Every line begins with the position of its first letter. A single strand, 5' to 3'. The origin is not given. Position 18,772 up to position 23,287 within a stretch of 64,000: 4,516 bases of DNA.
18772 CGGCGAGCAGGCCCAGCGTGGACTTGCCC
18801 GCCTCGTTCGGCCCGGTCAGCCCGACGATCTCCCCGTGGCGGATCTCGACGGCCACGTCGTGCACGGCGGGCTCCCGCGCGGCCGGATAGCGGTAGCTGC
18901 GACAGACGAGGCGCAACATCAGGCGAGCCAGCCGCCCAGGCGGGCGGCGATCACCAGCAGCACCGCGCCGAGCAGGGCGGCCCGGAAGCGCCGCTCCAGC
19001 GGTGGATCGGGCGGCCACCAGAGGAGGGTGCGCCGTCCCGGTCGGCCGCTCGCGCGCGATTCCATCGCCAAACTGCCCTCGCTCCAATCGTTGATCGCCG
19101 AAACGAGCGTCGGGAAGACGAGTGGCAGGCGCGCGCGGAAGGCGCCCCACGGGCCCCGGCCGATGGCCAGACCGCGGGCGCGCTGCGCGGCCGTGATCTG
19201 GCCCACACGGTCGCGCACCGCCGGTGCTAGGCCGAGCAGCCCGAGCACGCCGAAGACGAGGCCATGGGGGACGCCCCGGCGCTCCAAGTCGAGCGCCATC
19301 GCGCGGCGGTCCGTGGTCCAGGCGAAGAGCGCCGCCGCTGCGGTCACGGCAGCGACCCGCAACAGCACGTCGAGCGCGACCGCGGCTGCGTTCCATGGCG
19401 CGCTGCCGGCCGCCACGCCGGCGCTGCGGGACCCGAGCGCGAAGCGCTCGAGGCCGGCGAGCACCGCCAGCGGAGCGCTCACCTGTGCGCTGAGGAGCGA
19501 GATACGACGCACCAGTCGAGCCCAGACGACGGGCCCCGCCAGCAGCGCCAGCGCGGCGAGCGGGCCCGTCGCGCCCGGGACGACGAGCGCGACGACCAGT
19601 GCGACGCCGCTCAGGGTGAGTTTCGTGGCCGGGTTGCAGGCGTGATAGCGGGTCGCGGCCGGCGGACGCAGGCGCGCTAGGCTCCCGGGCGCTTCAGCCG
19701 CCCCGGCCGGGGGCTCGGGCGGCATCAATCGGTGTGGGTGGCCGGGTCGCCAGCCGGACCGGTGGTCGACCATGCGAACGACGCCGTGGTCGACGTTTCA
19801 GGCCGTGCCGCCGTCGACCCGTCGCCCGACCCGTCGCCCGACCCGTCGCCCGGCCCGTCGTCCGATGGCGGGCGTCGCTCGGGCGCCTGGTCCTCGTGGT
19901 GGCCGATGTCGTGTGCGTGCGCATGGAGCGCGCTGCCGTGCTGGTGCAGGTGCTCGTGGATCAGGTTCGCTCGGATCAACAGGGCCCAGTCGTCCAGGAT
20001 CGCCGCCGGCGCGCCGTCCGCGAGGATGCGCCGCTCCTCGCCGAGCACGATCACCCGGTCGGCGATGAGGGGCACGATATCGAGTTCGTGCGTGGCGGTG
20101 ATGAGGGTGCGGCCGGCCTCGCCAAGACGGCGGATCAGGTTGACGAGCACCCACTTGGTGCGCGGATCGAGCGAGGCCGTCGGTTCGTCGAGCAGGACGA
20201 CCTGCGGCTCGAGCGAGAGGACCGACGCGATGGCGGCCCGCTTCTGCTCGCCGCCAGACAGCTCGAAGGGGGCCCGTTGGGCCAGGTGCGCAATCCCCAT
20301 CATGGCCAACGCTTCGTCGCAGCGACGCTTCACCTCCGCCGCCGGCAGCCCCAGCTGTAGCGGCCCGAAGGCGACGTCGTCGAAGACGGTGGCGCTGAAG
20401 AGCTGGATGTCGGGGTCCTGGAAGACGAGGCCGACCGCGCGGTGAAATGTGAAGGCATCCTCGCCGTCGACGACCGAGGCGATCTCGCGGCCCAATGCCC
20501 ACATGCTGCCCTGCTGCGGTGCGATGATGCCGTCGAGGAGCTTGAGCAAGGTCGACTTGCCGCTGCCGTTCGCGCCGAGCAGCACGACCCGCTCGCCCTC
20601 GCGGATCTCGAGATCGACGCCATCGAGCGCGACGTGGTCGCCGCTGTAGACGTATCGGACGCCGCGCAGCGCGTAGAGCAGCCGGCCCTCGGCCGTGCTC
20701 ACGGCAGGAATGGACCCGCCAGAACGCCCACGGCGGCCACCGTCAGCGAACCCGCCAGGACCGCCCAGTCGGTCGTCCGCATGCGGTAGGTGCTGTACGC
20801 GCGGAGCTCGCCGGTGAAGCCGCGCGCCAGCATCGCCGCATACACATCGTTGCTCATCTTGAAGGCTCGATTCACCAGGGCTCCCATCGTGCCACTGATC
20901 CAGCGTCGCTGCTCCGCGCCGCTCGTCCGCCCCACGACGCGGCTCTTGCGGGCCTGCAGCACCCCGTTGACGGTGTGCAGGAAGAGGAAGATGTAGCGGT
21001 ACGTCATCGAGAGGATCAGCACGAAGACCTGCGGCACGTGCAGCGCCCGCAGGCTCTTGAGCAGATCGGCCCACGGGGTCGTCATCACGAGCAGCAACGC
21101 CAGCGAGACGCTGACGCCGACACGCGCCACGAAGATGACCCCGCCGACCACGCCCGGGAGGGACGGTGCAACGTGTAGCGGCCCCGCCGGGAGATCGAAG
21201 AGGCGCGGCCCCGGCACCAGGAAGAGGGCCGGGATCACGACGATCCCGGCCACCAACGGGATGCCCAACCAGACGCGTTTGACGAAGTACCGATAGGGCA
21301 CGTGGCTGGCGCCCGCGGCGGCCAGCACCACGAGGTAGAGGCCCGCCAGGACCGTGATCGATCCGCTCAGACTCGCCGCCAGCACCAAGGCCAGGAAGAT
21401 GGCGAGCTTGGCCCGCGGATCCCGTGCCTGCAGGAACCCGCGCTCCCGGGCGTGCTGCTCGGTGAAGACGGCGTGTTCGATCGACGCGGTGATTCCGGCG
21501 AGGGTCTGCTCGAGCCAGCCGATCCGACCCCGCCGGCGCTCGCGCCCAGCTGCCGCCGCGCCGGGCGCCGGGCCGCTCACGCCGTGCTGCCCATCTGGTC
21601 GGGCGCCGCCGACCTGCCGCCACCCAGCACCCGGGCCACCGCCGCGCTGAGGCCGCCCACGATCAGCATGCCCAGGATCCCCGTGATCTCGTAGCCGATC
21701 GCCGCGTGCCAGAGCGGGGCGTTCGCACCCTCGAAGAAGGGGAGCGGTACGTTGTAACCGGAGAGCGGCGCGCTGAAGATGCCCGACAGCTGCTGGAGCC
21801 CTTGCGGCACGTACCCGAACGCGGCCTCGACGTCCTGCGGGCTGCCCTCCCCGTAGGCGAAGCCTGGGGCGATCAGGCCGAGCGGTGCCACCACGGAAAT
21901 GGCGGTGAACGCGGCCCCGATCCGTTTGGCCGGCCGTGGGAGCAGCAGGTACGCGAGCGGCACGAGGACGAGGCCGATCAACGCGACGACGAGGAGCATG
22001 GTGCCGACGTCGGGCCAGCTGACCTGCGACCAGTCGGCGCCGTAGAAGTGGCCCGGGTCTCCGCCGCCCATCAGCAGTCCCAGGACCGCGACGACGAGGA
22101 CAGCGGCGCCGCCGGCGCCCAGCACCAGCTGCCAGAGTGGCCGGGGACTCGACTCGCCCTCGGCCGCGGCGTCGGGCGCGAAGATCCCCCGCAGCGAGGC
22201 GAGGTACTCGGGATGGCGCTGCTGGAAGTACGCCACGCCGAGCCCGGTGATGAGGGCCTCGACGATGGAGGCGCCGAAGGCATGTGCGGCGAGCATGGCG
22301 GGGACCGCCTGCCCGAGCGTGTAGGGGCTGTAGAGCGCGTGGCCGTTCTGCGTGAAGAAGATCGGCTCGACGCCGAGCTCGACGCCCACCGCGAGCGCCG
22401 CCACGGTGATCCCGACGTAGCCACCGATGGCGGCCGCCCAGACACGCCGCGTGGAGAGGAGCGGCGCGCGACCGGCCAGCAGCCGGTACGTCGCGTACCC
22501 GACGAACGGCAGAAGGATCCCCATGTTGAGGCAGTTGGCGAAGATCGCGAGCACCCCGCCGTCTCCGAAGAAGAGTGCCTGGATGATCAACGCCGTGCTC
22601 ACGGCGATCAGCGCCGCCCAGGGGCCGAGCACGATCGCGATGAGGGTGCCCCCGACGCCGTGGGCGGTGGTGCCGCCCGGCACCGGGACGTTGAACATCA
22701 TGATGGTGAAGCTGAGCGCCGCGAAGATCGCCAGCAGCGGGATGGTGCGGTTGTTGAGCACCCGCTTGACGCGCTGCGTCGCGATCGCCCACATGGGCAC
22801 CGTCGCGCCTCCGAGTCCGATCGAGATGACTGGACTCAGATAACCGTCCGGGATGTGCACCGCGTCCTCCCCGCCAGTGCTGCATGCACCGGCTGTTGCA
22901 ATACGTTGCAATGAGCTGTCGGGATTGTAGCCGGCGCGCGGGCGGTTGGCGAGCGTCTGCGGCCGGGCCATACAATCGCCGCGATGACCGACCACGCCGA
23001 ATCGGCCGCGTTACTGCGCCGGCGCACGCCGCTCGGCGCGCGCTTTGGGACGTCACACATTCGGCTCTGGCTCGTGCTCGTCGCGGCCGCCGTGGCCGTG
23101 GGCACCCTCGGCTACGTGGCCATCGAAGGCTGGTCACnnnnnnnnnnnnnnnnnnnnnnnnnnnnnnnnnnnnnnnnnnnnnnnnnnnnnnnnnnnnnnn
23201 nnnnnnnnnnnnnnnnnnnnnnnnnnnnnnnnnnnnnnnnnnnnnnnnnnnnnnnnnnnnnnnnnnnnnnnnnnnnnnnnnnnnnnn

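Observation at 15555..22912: Nickel/cobalt acquisition island: NiCoT permease, Nur-like Fur regulator, and two tandem ECF modules (cbiMN-Q-O followed by an extra T-A'-A set)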

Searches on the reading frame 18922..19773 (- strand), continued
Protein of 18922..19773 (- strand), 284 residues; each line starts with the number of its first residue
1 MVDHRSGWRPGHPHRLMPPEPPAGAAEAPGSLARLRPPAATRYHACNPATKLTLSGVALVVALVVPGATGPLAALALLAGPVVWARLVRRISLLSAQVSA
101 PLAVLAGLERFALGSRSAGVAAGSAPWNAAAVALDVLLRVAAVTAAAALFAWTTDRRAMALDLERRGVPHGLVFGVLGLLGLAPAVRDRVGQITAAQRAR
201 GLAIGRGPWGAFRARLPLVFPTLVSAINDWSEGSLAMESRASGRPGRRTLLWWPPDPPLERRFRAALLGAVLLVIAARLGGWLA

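Call 68: search_solved_structures(query=A1, max_evalue=1)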
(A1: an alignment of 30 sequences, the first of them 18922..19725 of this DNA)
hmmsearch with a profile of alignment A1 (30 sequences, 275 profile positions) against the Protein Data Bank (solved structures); distinct sequences matched with E-value up to 1: 7.
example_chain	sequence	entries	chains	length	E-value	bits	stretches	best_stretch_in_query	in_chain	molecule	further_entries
4huq_T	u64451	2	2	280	3.4e-24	88.6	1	25-251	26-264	Energy-coupling factor transporter transmembrane protein EcfT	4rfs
4hzu_T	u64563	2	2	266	7.7e-24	87.5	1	26-252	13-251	Energy-coupling factor transporter transmembrane protein EcfT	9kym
5d3m_D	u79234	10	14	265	7.3e-15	58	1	24-246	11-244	Energy-coupling factor transporter transmembrane protein EcfT | Putative cobalt ABC transporter, permease protein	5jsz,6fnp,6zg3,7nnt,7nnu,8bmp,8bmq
5x41_Q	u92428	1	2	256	0.00094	21.6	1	64-212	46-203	Uncharacterized protein CbiQ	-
5x3x_Q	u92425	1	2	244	0.0031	19.9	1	64-212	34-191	Uncharacterized protein CbiQ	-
8feh_D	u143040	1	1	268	0.17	14.2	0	151-182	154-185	Minor capsid protein A1 fusion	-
4jpd_A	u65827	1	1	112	0.82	11.9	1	125-179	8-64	Protein CyaY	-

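Call 71: find_encoding_contigs(protein=P0121, flank=7000, max_places=3)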
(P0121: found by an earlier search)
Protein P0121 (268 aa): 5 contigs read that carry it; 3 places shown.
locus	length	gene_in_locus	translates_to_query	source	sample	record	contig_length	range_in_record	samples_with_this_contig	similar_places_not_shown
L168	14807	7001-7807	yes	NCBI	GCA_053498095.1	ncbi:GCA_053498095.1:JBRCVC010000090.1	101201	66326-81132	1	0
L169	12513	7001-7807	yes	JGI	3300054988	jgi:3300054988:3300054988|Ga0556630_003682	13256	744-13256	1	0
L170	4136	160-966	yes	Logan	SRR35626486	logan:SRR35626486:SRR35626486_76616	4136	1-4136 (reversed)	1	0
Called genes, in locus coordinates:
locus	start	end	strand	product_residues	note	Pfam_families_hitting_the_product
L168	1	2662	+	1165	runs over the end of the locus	PF00198:2-oxoacid_dh, PF00676:E1_dh, PF02779:Transket_pyr, PF16870:OxoGdeHyase_C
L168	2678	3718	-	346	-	PF07885:Ion_trans_2, PF02254:TrkA_N, PF02080:TrkA_C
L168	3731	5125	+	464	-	PF01891:CbiM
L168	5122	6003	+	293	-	PF02361:CbiQ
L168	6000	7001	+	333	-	-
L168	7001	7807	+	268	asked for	PF02361:CbiQ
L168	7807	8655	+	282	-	PF00005:ABC_tran, PF13304:AAA_21 (faint)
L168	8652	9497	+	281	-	PF00005:ABC_tran, PF13304:AAA_21 (faint)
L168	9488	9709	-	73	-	-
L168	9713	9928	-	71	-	PF01475:FUR, PF12840:HTH_20 (faint)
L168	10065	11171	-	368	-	PF03824:NicO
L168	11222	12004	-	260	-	PF14451:Ub-Mut7C, PF02597:ThiS (weak), PF01927:Mut7-C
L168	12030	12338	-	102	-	PF20058:DUF6457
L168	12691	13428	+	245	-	PF02634:FdhD-NarQ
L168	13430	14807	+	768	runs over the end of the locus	PF00384:Molybdopterin, PF01568:Molydop_binding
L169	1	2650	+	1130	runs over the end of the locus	?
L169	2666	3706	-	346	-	PF07885:Ion_trans_2, PF02254:TrkA_N, PF02080:TrkA_C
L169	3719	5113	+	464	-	PF01891:CbiM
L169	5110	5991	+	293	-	PF02361:CbiQ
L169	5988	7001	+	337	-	-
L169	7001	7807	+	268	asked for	PF02361:CbiQ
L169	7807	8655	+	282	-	PF00005:ABC_tran, PF13304:AAA_21 (faint)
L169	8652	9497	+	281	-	PF00005:ABC_tran, PF13304:AAA_21 (faint)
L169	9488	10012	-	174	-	PF01475:FUR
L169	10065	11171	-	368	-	PF03824:NicO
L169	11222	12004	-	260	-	PF14451:Ub-Mut7C, PF02597:ThiS (weak), PF01927:Mut7-C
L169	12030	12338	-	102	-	PF20058:DUF6457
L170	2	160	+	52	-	?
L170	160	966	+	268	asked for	PF02361:CbiQ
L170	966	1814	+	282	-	PF00005:ABC_tran, PF13304:AAA_21 (faint)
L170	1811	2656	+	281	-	PF00005:ABC_tran, PF13304:AAA_21 (faint)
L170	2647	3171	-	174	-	PF01475:FUR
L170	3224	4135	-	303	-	?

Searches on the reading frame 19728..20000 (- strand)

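Call 31: search_protein_families(library=pfam, proteins=[window:19728-20000:-], max_evalue=0.01)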
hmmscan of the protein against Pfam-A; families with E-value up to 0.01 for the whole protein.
window:19728-20000:- (91 aa): 0 families

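Call 40: search_protein_families(library=ncbifam, proteins=[window:19728-20000:-], max_evalue=1)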
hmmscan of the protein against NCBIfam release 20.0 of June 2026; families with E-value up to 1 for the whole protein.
window:19728-20000:- (91 aa): 1 family
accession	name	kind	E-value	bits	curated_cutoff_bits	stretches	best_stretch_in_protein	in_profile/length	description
NF038033.1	FEA1_rel_lipo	equivalog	0.04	12.6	250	1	47-82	34-69/406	FEA1-related lipoprotein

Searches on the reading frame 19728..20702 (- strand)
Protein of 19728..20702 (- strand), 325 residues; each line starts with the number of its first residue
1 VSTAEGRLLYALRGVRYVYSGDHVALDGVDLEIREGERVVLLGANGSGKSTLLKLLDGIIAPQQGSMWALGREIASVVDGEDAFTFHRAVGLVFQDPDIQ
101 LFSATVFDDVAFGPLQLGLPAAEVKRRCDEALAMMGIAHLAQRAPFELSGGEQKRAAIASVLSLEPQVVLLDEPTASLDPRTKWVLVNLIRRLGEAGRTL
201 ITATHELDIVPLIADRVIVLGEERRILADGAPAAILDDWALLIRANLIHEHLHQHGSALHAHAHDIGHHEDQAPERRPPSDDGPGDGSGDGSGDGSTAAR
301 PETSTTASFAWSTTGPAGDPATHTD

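Call 63: search_solved_structures(query=window:19728-20702:-, max_evalue=1e-25)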
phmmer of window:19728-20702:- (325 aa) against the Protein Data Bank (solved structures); distinct sequences matched with E-value up to 1e-25: 137 (the best 60 are shown).
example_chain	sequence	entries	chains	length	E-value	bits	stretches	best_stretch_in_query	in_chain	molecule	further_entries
5x3x_A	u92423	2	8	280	5.6e-52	180.4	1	11-247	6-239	Cobalt ABC transporter ATP-binding protein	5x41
5x40_A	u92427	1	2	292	1.2e-51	179.3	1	10-247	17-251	Cobalt ABC transporter ATP-binding protein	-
8j5q_D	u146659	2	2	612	3.7e-51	177.7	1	21-220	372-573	Uncharacterized ABC transporter ATP-binding protein Rv1281c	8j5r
3gfo_A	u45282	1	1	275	2e-50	175.3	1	13-247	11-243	Cobalt import ATP-binding protein cbiO 1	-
8j5s_D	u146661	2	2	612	2.7e-50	174.9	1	21-220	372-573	Uncharacterized ABC transporter ATP-binding protein Rv1281c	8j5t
4mki_B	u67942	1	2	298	1.3e-45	159.4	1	23-235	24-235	Energy-coupling factor transporter ATP-binding protein EcfA2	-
8edw_A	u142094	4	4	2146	2e-41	145.7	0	23-232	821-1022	Phospholipid-transporting ATPase ABCA7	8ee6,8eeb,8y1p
8eop_A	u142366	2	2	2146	1.3e-40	143.1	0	23-232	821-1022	Phospholipid-transporting ATPase ABCA7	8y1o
4huq_A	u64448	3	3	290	2e-40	142.5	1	15-237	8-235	Energy-coupling factor transporter ATP-binding protein EcfA 1 | Energy-coupling factor transporter ATP-binding protein EcfA2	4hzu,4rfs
9kym_B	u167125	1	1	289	2.2e-40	142.3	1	22-237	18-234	Energy-coupling factor transporter ATP-binding protein EcfA2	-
8wd9_D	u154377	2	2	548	7e-39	137.4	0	24-224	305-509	Probable dipeptide-transport ATP-binding protein ABC transporter DppD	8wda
8gmg_A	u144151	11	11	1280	1.5e-38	136.2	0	3-226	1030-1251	ATP-dependent translocase ABCB1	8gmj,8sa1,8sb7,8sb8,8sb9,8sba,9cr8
6qex_A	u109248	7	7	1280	1.5e-38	136.2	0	3-226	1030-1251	Multidrug resistance protein 1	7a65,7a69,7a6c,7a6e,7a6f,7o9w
8sa0_A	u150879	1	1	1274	1.5e-38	136.2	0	3-226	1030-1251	ATP-dependent translocase ABCB1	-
9ody_A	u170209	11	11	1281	1.8e-38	136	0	13-210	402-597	ATP-binding cassette, sub-family B (MDR/TAP), member 4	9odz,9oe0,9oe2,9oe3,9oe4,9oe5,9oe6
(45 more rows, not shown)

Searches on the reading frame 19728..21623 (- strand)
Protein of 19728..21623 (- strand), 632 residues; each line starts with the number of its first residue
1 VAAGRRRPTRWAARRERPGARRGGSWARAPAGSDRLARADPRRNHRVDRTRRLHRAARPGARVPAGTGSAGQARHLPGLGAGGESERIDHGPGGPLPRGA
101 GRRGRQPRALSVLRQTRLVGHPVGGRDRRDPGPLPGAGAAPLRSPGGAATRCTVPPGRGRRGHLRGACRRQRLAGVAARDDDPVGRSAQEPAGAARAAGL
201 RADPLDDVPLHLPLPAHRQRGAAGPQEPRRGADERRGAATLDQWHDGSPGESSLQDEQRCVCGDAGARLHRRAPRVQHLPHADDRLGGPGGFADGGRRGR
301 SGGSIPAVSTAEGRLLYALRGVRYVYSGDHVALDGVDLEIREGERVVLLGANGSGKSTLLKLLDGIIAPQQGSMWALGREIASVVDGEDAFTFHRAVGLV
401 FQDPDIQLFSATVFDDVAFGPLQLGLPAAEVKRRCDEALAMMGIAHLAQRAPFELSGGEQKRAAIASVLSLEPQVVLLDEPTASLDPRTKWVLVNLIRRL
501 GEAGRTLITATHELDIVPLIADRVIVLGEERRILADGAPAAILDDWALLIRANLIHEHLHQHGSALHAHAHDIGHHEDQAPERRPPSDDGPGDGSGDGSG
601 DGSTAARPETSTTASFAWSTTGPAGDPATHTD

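Call 3: search_protein_families(library=pfam, proteins=[window:19728-21623:-], max_evalue=0.01)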
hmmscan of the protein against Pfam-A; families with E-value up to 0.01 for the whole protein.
window:19728-21623:- (632 aa): 4 families
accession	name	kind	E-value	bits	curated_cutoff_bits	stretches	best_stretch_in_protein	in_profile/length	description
PF00005.33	ABC_tran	-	2.1e-31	109.8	25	1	333-483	1-137/137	ABC transporter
PF13304.12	AAA_21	-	6.6e-13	49.8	27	2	450-513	233-299/304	AAA domain, putative AbiEii toxin, Type IV TA system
PF02463.25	SMC_N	-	4.3e-05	23.5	40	1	346-512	27-198/220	RecF/RecN/SMC N terminal domain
PF13555.12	AAA_29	-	0.0003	20.9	27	1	334-363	13-42/61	P-loop containing region of AAA domain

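Call 4: search_protein_families(library=ncbifam, proteins=[window:19728-21623:-], max_evalue=0.001)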
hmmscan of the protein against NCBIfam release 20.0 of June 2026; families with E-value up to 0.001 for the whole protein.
window:19728-21623:- (632 aa): 189 families (the best 25 are shown)
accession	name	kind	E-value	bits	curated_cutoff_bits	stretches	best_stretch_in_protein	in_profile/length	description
TIGR04521.1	ECF_ATPase_2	equivalog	1.5e-63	214.5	330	1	321-569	5-259/279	energy-coupling factor transporter ATPase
NF010171.0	PRK13652.1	equivalog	1.7e-60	204.4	476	1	320-569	7-252/277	cobalt transporter ATP-binding subunit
TIGR04520.1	ECF_ATPase_1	equivalog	2.5e-60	204.2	315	1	320-570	4-251/269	energy-coupling factor transporter ATPase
NF010157.0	PRK13636.1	equivalog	4e-60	203.4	463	1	318-554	7-241/285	cobalt transporter ATP-binding subunit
TIGR01166.1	cbiO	subfamily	4e-60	202.6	211.8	1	326-516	1-189/190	cobalt ABC transporter, ATP-binding protein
NF010158.0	PRK13637.1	equivalog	1.6e-50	171.9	390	1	329-545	19-235/287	energy-coupling factor transporter ATPase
NF010155.0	PRK13634.1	equivalog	5.4e-50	170.3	413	1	330-552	20-243/290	energy-coupling factor ABC transporter ATP-binding protein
NF010170.0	PRK13651.1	equivalog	1.8e-49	168.3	432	2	394-574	104-284/308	cobalt transporter ATP-binding subunit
NF010156.0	PRK13635.1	equivalog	3.2e-49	167.6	392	1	320-549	9-234/279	energy-coupling factor ABC transporter ATP-binding protein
TIGR02673.1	FtsE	equivalog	3.6e-44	151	264.85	1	319-529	4-212/214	cell division ATP-binding protein FtsE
NF010153.0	PRK13631.1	equivalog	4e-42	144.3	463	1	331-554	40-275/320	cobalt transporter ATP-binding subunit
NF010159.0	PRK13638.1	equivalog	1.3e-41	142.8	489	1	324-559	9-240/271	energy-coupling factor ABC transporter ATP-binding protein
NF010167.0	PRK13648.1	subfamily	8.3e-40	136.9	241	1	319-551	10-238/269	energy-coupling factor transporter ATPase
NF010068.0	PRK13548.1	equivalog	1.7e-39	135.5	261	1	328-547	16-235/261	heme ABC transporter ATP-binding protein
NF007027.0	PRK09493.1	equivalog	6.3e-39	133.8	379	1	328-545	12-226/240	glutamine ABC transporter ATP-binding protein GlnQ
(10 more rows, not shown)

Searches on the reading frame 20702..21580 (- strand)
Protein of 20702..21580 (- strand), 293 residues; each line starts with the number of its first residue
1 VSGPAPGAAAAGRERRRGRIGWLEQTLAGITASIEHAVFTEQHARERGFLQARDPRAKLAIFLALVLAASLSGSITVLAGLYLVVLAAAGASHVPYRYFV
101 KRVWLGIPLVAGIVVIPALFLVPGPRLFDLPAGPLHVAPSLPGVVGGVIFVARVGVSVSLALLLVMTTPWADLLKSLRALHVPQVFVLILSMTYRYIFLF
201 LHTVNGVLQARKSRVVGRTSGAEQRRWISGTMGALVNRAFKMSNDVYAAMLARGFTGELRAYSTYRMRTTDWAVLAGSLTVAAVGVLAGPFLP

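Call 69: search_solved_structures(query=window:20702-21580:-, max_evalue=1)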
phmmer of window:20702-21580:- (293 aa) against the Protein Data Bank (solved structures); distinct sequences matched with E-value up to 1: 4.
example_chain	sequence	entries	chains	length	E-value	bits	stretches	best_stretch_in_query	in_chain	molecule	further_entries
5x41_Q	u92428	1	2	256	1.4e-12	50.9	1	108-289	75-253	Uncharacterized protein CbiQ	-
5x3x_Q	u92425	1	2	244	1.7e-12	50.6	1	108-289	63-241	Uncharacterized protein CbiQ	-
4hzu_T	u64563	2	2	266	1.7e-07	34.2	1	52-269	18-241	Energy-coupling factor transporter transmembrane protein EcfT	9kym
4huq_T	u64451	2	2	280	1.8e-07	34.1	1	52-269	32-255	Energy-coupling factor transporter transmembrane protein EcfT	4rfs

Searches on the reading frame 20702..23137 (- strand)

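Call 3: search_protein_families(library=pfam, proteins=[window:20702-23137:-], max_evalue=0.01)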
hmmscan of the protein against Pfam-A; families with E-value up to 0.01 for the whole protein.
window:20702-23137:- (812 aa): 1 family
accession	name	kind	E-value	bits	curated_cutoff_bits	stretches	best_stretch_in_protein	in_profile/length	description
PF02361.21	CbiQ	-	2.2e-32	112.9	25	1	570-777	6-211/216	Cobalt transport protein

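Call 4: search_protein_families(library=ncbifam, proteins=[window:20702-23137:-], max_evalue=0.001)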
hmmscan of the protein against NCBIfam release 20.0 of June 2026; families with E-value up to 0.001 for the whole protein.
window:20702-23137:- (812 aa): 2 families
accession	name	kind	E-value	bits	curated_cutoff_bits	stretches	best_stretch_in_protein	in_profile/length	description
TIGR02454.1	ECF_T_CbiQ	equivalog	5e-43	147.2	111.8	1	572-772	1-200/200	cobalt ECF transporter T component CbiQ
NF012029.0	PRK15485.1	equivalog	3.1e-10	40.4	303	1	571-777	15-222/225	energy-coupling factor ABC transporter transmembrane protein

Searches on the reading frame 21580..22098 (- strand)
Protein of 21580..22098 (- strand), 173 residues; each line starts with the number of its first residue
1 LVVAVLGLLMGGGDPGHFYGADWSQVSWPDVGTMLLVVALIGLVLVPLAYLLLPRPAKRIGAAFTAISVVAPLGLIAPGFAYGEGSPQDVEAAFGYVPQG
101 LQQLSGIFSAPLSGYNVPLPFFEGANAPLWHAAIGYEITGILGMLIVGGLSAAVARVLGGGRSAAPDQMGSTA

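Call 31: search_protein_families(library=pfam, proteins=[window:21580-22098:-], max_evalue=0.01)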
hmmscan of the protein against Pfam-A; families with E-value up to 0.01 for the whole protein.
window:21580-22098:- (173 aa): 0 families

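Call 40: search_protein_families(library=ncbifam, proteins=[window:21580-22098:-], max_evalue=1)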
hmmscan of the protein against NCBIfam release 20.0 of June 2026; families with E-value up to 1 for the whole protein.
window:21580-22098:- (173 aa): 1 family
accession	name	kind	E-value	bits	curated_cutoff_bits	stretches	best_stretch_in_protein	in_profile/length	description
NF005598.0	PRK07331.1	equivalog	1.7e-09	37.6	401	1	61-151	233-312/323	cobalt transporter CbiM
